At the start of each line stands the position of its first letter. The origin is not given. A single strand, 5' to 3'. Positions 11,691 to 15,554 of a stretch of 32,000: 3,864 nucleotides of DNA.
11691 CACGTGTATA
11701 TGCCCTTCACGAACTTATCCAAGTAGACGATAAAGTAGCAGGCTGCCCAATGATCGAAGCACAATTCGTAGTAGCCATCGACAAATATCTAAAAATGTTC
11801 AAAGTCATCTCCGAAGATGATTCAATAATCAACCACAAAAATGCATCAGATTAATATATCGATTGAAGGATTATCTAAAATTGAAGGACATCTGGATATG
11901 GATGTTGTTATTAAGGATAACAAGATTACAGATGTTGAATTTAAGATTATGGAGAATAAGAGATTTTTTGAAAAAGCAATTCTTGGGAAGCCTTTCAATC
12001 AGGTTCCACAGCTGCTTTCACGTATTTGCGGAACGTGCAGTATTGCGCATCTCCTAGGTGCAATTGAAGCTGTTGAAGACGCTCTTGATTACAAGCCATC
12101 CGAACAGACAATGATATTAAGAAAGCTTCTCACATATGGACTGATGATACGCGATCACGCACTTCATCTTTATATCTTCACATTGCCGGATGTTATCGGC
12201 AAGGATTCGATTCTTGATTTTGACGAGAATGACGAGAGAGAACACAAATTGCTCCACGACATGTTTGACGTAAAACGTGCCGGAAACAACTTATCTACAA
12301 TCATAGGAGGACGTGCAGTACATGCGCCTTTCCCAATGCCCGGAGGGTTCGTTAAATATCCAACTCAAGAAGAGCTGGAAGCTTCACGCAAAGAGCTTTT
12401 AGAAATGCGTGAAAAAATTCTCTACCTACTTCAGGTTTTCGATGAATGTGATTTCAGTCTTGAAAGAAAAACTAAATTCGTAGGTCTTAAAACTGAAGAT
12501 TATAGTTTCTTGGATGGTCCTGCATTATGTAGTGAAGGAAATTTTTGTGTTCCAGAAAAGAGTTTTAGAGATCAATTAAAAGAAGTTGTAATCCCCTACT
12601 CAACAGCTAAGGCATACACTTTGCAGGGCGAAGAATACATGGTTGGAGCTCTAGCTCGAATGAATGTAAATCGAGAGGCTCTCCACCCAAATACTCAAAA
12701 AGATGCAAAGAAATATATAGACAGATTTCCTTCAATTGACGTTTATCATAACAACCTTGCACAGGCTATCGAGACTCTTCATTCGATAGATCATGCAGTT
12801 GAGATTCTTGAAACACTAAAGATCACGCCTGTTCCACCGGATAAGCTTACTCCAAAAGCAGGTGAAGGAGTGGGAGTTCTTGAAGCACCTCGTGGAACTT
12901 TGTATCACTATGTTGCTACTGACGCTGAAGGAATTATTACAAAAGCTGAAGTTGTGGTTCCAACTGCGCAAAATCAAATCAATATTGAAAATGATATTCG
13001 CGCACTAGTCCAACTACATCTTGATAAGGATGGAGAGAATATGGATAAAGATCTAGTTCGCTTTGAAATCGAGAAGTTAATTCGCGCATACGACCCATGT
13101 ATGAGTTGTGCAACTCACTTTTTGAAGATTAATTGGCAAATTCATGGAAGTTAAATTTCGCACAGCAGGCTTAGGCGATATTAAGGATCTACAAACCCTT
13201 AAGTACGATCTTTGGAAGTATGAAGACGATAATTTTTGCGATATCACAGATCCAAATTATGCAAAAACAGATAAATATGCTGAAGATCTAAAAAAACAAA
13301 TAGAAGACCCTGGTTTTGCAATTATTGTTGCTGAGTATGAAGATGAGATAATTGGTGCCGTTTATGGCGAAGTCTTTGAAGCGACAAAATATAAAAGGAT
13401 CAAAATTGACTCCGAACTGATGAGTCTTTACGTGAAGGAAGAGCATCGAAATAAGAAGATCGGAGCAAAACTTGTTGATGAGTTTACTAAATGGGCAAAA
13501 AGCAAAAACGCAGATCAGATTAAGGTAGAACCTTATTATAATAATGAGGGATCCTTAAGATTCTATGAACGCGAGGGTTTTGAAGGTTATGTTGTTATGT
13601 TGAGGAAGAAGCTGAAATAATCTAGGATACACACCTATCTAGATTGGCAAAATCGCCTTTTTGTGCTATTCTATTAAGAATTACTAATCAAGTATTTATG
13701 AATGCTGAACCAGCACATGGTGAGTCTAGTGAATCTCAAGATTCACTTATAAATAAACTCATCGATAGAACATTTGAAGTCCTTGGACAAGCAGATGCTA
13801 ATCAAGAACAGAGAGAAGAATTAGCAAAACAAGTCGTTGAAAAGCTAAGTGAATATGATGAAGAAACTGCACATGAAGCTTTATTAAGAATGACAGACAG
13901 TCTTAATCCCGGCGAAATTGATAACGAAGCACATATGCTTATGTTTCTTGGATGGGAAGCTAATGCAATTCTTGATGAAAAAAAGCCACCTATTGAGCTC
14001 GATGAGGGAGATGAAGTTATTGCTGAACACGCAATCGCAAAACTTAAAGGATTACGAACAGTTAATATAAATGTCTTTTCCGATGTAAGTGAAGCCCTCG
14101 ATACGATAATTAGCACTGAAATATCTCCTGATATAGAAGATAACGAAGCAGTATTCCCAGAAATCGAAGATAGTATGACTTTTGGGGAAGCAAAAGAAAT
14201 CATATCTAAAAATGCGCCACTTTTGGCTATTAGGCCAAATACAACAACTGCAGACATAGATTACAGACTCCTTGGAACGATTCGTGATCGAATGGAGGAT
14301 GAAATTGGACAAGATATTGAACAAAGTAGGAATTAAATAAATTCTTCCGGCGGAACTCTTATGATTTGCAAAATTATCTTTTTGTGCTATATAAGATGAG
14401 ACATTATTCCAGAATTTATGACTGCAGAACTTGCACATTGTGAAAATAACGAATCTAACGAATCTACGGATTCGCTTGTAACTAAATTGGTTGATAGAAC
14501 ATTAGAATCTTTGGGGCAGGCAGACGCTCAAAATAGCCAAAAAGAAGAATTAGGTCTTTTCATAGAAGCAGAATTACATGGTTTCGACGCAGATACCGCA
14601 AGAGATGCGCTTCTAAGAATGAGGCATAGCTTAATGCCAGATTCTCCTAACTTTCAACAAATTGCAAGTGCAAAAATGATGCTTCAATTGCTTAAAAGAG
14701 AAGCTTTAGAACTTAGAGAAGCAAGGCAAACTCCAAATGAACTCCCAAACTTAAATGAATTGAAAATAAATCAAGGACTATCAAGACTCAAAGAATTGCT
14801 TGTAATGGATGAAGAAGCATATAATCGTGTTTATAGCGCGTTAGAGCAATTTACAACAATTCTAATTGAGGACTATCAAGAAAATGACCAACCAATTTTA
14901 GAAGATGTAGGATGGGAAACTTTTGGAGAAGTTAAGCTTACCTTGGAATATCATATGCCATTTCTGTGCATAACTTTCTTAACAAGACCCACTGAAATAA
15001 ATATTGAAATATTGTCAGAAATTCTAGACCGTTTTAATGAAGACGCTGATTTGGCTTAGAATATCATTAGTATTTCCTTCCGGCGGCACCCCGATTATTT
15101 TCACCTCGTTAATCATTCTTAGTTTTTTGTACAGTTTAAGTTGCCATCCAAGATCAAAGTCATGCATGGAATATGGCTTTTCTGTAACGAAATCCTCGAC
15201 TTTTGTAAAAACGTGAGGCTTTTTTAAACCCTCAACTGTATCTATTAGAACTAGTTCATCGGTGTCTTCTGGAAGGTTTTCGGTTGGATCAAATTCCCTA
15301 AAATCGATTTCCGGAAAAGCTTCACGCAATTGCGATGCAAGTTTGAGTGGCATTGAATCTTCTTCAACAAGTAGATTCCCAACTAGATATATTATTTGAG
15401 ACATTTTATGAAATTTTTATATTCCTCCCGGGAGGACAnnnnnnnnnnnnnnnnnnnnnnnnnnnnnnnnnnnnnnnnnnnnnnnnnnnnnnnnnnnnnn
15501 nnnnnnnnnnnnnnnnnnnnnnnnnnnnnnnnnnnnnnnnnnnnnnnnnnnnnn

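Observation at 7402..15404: HypC domain fused to HydE and coupled to HydG, next to a [NiFe] hydrogenase with no [FeFe] enzyme in sight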

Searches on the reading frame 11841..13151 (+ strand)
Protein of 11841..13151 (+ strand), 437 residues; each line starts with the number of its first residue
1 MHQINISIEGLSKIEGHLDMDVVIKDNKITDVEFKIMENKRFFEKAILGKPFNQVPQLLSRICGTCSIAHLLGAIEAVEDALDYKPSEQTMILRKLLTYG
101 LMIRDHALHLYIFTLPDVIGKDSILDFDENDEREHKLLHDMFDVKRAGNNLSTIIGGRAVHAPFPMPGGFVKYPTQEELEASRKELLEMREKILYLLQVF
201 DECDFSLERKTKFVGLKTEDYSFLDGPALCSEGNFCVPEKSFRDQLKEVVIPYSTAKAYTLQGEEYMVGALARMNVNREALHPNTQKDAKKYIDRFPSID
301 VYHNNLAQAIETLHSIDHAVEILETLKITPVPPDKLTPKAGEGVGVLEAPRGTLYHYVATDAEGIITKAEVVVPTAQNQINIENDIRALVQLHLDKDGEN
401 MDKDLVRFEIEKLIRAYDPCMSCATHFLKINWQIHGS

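Call 3: search_protein_families(library=pfam, proteins=[window:11841-13151:+], max_evalue=0.01)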
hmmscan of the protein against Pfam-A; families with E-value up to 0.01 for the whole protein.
window:11841-13151:+ (437 aa): 1 family
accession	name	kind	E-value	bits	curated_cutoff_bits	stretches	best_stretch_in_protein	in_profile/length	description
PF00374.24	NiFeSe_Hases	-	1.4e-33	117.1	25.8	2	252-426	320-508/508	Nickel-dependent hydrogenase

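Call 4: search_protein_families(library=ncbifam, proteins=[window:11841-13151:+], max_evalue=0.01)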
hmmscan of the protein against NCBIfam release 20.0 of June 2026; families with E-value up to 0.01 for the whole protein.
window:11841-13151:+ (437 aa): 10 families
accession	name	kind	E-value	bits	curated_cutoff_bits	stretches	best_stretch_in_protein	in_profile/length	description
NF040828.1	sulfhyd_ShyA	equivalog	1.5e-79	267.8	700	1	5-429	2-414/415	NAD(P)-dependent hydrogenase/sulfhydrogenase 2 subunit alpha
NF040832.1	sulfhyd_HydA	equivalog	1e-70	239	880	1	4-429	3-425/426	NADPH-dependent hydrogenase/sulfhydrogenase 1 subunit alpha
NF033181.1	NiFeSe_hydrog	equivalog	1e-46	159.9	600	2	253-430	328-499/507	nickel-dependent hydrogenase large subunit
NF041785.2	VhuA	equivalog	4.8e-46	157.1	800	2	5-189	3-191/418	F420-non-reducing hydrogenase Vhu subunit A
NF045518.1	H2_NiFeSe_large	exception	1.9e-38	132.5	780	2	4-191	2-200/485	NiFeSe hydrogenase large subunit HysA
TIGR03295.1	frhA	equivalog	2.4e-37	128.9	392.5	1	6-429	5-398/412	coenzyme F420 hydrogenase subunit alpha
NF007778.0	PRK10467.1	equivalog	2.2e-23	82.4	969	2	5-129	4-127/567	hydrogenase 2 large subunit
NF007550.0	PRK10170.1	equivalog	2.8e-19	69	1101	2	8-121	21-134/597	Ni/Fe-hydrogenase large subunit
NF041786.2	VhuU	equivalog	4.8e-07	29.5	70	1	410-428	11-29/45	F420-non-reducing hydrogenase selenoprotein subunit VhuU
NF004739.1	PRK06075.1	equivalog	8.3e-06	24.8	360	1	15-135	13-130/384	NADH-quinone oxidoreductase subunit D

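Call 56: search_solved_structures(query=window:11841-13151:+, max_evalue=1e-10, show_alignments=1)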
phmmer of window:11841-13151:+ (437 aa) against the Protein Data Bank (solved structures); distinct sequences matched with E-value up to 1e-10: 65 (the best 60 are shown).
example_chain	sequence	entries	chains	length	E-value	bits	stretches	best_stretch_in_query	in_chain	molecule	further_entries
5yxy_A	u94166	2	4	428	5.6e-68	233.4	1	5-429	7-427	Cytosolic NiFe-hydrogenase, alpha subunit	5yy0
9nez_D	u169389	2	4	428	3.7e-65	224.1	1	5-429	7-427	Sulfhydrogenase 1 subunit alpha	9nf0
9e15_B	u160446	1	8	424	2.5e-64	221.4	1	5-426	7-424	Sulfhydrogenase 1 subunit alpha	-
9e1j_B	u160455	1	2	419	3.3e-64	221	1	6-426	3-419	Sulfhydrogenase 1 subunit alpha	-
5odc_F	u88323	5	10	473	1.7e-51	179.1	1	4-428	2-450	Methyl-viologen reducing hydrogenase subunit A | Methyl-viologen reducing hydrogenase, subunit A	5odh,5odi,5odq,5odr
9sw2_F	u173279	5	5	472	5.5e-49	170.8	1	4-429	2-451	F420-non-reducing hydrogenase subunit A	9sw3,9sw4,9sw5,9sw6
9sfi_g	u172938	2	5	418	4.1e-41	144.9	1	6-387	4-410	Coenzyme F420-reducing hydrogenase, alpha subunit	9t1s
7t2r_D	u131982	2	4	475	1.9e-39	139.4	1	6-427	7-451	NiFe hydrogenase large subunit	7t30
5xf9_D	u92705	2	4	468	2.7e-33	119.2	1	6-426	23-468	NAD-reducing hydrogenase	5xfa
5jsu_B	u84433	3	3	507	1.9e-28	103.2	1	5-183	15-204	Periplasmic [NiFeSe] hydrogenase, large subunit, selenocysteine-containing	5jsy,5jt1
9r51_A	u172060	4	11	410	2.1e-28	103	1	8-428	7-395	F420-reducing [NiFe]-hydrogenase from Methanothermococcus thermolithotrophicus subunit alp | F420-reducing [NiFe]-hydrogenase from Methanothermococcus thermolit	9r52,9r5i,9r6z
5jsh_B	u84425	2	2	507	6e-27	98.2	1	5-183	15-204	Periplasmic [NiFeSe] hydrogenase, large subunit, selenocysteine-containing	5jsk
6z8m_B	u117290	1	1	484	1.3e-26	97.1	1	5-183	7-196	Periplasmic [NiFeSe] hydrogenase, large subunit, selenocysteine-containing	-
6ruc_B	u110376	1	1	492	1.4e-26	97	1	5-183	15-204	Periplasmic [NiFeSe] hydrogenase, large subunit, selenocysteine-containing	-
6rtp_B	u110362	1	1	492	3.3e-26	95.8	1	5-183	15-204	Periplasmic [NiFeSe] hydrogenase, large subunit, selenocysteine-containing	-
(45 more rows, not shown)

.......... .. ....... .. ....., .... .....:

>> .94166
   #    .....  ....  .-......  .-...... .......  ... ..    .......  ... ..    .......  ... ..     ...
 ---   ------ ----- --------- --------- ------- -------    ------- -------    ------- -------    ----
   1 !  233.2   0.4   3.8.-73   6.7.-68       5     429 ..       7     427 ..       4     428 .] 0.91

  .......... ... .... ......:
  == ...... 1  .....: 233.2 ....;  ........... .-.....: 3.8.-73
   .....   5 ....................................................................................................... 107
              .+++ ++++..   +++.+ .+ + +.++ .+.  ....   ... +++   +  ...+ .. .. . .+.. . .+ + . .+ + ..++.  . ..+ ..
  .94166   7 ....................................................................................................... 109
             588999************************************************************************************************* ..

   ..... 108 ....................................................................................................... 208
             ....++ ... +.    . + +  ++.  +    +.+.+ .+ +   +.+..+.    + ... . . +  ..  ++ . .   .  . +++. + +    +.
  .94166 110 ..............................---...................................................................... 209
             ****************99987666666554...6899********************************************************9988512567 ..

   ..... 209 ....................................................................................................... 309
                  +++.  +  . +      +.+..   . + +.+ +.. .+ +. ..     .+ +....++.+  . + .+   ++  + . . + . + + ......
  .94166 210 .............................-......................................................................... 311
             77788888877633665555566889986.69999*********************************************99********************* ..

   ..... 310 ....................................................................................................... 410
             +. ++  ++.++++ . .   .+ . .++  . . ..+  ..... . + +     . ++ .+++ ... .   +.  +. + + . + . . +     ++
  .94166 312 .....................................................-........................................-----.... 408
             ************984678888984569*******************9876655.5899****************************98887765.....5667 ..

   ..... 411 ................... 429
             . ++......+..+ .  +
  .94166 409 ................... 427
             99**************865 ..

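Call 78: find_related_loci(query=A3, collection=metagenome_contigs, flank=10000)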
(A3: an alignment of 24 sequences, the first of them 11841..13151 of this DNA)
Query A3 (437 aa) in metagenome_contigs; peptide patterns used: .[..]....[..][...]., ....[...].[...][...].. (x = any residue, [..] = any of these).
600 stretches matched a pattern (row limit reached: there are more); 585 encode a relative of the query (tblastn E <= 1e-3); the best 80 are kept; 80 distinct loci.
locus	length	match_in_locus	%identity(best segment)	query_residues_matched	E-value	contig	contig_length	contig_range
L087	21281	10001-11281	54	1-432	2e-155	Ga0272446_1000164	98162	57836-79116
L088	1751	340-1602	55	2-432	5e-168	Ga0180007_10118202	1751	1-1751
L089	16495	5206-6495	52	1-433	9e-151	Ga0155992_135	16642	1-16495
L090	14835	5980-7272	52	2-437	7e-151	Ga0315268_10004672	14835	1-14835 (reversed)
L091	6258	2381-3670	52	1-433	8e-149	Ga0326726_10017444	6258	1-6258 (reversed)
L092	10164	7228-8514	51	1-432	2e-147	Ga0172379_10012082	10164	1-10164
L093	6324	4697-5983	51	1-432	5e-148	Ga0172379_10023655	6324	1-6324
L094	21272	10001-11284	52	1-433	2e-144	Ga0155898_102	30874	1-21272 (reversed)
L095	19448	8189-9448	53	1-428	2e-144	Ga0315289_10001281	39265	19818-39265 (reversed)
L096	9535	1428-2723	50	1-436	5e-143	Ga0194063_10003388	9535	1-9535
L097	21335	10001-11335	49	1-432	7e-138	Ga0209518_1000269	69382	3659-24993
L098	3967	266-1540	50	1-432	2e-140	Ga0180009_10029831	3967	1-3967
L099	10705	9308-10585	49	1-433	5e-136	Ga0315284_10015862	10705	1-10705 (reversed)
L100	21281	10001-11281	49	1-432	4e-136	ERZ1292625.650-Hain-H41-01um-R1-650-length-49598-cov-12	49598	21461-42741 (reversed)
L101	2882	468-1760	49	1-432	2e-139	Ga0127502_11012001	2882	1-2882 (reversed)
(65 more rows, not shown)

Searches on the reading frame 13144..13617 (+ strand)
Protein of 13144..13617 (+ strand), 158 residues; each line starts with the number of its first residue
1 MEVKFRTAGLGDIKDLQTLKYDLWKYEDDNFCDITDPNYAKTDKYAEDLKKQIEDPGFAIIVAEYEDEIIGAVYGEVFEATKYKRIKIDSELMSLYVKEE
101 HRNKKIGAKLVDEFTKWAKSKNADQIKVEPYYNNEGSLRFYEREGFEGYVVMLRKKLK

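Call 3: search_protein_families(library=pfam, proteins=[window:13144-13617:+], max_evalue=0.01)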
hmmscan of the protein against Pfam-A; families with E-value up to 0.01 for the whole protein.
window:13144-13617:+ (158 aa): 7 families
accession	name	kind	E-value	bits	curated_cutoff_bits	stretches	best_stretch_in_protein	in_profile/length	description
PF00583.31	Acetyltransf_1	-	6.4e-16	59.1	20.7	1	39-146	14-116/116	Acetyltransferase (GNAT) family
PF13508.13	Acetyltransf_7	-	2.6e-13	50.6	27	1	59-147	4-83/84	Acetyltransferase (GNAT) domain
PF13673.13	Acetyltransf_10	-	4.6e-09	36.8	23.6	1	44-147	15-108/128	Acetyltransferase (GNAT) domain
PF13420.13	Acetyltransf_4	-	2.8e-07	31.2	24.3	1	57-147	48-135/155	Acetyltransferase (GNAT) domain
PF08445.16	FR47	-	2.8e-05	24.4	22.1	1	87-149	19-80/86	FR47-like protein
PF13302.13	Acetyltransf_3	-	0.00014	23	25.4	1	36-147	31-138/138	Acetyltransferase (GNAT) domain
PF13523.12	Acetyltransf_8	-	0.0013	18.8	27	1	49-147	34-138/145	Acetyltransferase (GNAT) domain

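Call 4: search_protein_families(library=ncbifam, proteins=[window:13144-13617:+], max_evalue=0.01)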
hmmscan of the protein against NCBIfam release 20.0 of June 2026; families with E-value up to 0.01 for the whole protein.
window:13144-13617:+ (158 aa): 24 families
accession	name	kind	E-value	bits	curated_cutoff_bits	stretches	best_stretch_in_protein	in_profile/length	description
NF043067.1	AAC_6p_group_E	equivalog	1.1e-08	35.1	140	1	47-156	27-139/140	aminoglycoside 6'-N-acetyltransferase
TIGR01575.1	rimI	equivalog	3e-08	33.9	86.4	1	34-148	8-114/132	ribosomal protein S18-alanine N-acetyltransferase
NF033083.0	AAC_3_I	equivalog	5.6e-08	33.1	200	1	38-147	28-135/145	AAC(3)-I family aminoglycoside N-acetyltransferase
NF053587.1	SpmdActasePaiA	equivalog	1.9e-07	31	250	1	1-146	1-147/172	spermidine/spermine N(1)-acetyltransferase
NF040503.1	resist_ArsN1a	equivalog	4.3e-07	29.8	170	1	44-148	32-135/159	arsinothricin resistance N-acetyltransferase ArsN1 family A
NF002959.0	PRK03624.1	equivalog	1.1e-05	25.2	124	1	47-157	38-141/147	GNAT family acetyltransferase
NF000225.3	AAC_6p_Strep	exception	0.00015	21.7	250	1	61-152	43-130/156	aminoglycoside 6'-N-acetyltransferase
NF040504.1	resist_ArsN1b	equivalog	0.0002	21.2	210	1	50-147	38-134/159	arsinothricin resistance N-acetyltransferase ArsN1 family B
NF033693.0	AAC_6p_Ie_fam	exception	0.00033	20.9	340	1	36-147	38-154/179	AAC(6')-Ie family aminoglycoside N-acetyltransferase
NF040501.1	resist_ArsN2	equivalog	0.00052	19.6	125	1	90-146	49-101/133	arsenic resistance N-acetyltransferase ArsN2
NF033078.2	AAC_6p_Ia_fam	equivalog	0.00055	19.8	265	1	14-123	8-109/181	AAC(6')-Ia family aminoglycoside 6'-N-acetyltransferase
NF049894.1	CG3035_N_ac_Glu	equivalog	0.0006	19.1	280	1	94-147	237-290/300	N-acetylglutamate synthase, CG3035 family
TIGR03103.1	trio_acet_GNAT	equivalog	0.0008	18.1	569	1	51-151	118-217/547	N-acetylglutaminylglutamine synthetase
NF000360.1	sat4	exception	0.00085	19.4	380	1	90-147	97-154/180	streptothricin N-acetyltransferase Sat4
NF033151.0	AAC_6p_A10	exception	0.0011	19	400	1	15-147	14-153/178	AAC(6')-I family aminoglycoside 6'-N-acetyltransferase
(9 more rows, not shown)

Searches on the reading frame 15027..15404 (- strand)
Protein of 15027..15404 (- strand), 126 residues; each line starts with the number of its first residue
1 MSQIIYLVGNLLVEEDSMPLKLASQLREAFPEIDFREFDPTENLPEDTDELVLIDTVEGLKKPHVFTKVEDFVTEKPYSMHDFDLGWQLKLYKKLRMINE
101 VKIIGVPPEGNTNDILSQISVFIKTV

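Call 3: search_protein_families(library=pfam, proteins=[window:15027-15404:-], max_evalue=0.01)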
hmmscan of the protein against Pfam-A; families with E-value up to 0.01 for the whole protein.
window:15027-15404:- (126 aa): 0 families

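Call 4: search_protein_families(library=ncbifam, proteins=[window:15027-15404:-], max_evalue=0.01)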
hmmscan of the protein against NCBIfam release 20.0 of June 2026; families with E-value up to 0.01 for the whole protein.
window:15027-15404:- (126 aa): 3 families
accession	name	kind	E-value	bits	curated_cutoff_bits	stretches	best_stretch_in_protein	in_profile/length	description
TIGR00072.1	hydrog_prot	superfamily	0.00039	20.4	47.45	1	8-109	5-118/145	hydrogenase maturation protease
TIGR00140.1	hupD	subfamily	0.00045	20.2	151.8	1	46-122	51-131/151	HyaD/HybD family hydrogenase maturation endopeptidase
NF045519.1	NiFeSe_H2_mat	exception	0.0012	18.7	190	1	8-112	8-122/152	NiFeSe hydrogenase maturation protease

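Call 61: search_solved_structures(query=A2, max_evalue=1, show_alignments=1)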
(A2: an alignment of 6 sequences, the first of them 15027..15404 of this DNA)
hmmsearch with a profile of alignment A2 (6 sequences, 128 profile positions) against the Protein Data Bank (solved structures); distinct sequences matched with E-value up to 1: 5.
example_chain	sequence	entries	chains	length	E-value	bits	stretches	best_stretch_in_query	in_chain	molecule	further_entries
3pu6_A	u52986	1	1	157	0.27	14.3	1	2-81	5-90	Uncharacterized protein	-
6m5v_A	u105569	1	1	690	0.58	13.2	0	21-72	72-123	Tripartite terminase subunit 3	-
6m5s_A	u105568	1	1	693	0.59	13.2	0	21-72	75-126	Tripartite terminase subunit 3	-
6m5r_A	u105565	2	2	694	0.59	13.2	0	21-72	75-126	Tripartite terminase subunit 3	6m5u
2w82_A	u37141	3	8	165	0.92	12.6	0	71-100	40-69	ORF18 | Antirestriction protein ArdA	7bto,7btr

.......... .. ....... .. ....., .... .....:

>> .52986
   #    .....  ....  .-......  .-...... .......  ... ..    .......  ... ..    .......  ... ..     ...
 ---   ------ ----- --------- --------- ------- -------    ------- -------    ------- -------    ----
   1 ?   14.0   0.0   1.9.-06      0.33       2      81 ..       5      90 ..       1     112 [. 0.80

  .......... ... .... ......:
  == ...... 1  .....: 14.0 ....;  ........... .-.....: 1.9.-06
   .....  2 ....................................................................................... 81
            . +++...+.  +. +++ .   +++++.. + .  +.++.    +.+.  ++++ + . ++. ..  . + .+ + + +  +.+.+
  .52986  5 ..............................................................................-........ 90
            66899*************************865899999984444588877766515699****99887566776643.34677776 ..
